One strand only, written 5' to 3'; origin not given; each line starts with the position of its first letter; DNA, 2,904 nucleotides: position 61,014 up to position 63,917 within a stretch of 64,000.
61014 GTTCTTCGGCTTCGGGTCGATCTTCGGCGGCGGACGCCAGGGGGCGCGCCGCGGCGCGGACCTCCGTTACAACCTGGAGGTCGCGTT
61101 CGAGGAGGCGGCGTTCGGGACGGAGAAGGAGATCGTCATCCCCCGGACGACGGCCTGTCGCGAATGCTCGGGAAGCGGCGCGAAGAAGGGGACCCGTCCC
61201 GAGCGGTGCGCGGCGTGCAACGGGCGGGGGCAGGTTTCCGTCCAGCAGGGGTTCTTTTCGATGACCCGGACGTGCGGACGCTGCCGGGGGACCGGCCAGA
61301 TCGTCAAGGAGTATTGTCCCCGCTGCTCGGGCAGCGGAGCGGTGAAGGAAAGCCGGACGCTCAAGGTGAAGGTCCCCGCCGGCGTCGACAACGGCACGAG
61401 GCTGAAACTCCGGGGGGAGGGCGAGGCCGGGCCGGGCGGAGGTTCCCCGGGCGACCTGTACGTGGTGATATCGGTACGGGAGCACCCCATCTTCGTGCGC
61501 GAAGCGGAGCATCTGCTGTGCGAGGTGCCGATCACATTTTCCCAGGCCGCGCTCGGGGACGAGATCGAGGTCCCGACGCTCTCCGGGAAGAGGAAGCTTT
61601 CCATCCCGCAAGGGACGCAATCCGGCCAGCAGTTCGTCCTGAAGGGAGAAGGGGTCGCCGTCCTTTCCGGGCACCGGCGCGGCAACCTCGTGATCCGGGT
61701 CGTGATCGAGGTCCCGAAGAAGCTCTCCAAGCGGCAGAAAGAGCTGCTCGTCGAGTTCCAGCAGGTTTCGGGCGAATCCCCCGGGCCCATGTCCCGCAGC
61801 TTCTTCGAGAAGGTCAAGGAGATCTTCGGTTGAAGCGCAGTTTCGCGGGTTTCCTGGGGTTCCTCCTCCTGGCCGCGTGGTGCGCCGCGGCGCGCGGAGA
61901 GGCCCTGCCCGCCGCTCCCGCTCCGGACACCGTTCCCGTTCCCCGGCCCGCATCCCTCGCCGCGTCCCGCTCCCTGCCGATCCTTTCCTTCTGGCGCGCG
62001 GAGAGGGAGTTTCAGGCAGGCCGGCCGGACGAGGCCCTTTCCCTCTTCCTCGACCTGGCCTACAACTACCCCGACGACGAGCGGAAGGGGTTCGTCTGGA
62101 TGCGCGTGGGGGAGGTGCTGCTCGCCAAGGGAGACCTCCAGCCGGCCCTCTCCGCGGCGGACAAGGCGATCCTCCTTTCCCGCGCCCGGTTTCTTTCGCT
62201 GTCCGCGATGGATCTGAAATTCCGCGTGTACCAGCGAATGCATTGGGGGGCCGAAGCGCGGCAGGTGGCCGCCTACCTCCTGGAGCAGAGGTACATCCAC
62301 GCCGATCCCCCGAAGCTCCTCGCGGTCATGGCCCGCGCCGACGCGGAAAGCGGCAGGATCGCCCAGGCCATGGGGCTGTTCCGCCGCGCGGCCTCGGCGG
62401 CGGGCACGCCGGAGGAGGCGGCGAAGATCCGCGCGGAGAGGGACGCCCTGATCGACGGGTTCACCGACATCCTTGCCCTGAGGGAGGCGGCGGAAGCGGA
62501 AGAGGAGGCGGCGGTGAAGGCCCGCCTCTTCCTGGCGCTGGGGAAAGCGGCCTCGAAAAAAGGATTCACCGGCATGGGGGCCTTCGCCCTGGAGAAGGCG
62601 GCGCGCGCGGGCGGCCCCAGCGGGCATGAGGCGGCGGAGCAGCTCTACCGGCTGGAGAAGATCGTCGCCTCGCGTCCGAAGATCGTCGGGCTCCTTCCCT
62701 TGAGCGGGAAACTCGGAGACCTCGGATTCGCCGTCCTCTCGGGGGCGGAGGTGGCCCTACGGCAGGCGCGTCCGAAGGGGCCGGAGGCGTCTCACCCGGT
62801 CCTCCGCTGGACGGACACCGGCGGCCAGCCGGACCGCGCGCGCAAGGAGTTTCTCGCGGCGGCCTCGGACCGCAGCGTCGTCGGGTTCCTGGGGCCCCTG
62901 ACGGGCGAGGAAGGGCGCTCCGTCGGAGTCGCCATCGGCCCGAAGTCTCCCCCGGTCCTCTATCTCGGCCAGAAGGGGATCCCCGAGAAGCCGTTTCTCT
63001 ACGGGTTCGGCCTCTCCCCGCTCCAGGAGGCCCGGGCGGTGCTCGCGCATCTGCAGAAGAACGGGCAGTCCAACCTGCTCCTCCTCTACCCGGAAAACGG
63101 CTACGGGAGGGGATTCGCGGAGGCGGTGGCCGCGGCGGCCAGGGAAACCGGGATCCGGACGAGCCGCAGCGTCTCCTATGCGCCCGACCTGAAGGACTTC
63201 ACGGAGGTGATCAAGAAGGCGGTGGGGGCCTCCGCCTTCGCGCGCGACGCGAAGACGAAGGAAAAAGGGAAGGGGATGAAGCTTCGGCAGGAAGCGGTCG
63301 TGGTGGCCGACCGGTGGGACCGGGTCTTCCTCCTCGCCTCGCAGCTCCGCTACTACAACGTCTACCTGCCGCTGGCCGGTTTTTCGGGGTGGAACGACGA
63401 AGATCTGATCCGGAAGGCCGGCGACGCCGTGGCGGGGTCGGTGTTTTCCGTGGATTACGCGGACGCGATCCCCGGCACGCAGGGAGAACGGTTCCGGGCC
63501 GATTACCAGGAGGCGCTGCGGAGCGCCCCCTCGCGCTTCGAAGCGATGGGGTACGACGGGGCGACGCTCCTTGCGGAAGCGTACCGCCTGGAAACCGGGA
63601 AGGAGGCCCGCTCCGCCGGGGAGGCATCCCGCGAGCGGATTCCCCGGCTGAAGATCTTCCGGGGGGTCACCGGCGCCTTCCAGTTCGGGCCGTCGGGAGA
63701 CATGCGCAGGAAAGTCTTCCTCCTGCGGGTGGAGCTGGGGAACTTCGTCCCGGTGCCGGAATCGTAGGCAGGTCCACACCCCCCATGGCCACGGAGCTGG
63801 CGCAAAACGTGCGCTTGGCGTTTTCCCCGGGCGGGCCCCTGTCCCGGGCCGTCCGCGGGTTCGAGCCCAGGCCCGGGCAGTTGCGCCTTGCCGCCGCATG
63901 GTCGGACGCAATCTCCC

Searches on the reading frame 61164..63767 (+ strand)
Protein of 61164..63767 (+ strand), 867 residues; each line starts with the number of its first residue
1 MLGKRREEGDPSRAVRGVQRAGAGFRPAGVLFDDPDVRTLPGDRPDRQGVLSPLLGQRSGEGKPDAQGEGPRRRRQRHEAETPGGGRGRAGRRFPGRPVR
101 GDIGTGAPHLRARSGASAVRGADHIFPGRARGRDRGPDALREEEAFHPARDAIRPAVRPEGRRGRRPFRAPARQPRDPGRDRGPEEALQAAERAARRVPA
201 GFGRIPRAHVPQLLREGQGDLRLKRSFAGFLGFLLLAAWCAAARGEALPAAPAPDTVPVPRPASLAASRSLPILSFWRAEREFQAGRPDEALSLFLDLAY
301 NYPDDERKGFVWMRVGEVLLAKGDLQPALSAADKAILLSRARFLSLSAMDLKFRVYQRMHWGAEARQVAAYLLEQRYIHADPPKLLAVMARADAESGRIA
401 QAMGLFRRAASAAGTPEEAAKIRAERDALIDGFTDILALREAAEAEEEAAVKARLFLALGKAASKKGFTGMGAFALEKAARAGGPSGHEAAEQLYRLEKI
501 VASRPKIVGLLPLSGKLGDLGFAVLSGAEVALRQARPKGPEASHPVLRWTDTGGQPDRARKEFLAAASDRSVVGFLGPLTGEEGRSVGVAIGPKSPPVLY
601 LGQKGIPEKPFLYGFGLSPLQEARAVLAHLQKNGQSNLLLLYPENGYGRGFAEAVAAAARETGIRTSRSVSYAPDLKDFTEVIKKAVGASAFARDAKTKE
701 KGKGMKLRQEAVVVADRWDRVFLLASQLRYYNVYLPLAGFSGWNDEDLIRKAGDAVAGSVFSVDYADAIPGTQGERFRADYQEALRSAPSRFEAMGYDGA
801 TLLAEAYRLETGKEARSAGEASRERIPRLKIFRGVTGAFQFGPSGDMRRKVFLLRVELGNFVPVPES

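Call 29: search_protein_families(library=pfam, proteins=[window:61164-63767:+], max_evalue=0.0001)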
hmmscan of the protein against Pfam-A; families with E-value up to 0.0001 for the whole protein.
window:61164-63767:+ (867 aa): 2 families
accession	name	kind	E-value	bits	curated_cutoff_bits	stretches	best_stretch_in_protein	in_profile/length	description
PF13458.12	Peripla_BP_6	-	4.1e-25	89.6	31.7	1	506-857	3-339/343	Periplasmic binding protein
PF04348.19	LppC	-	6.1e-05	22.3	28.8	0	506-710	220-420/563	LppC putative lipoprotein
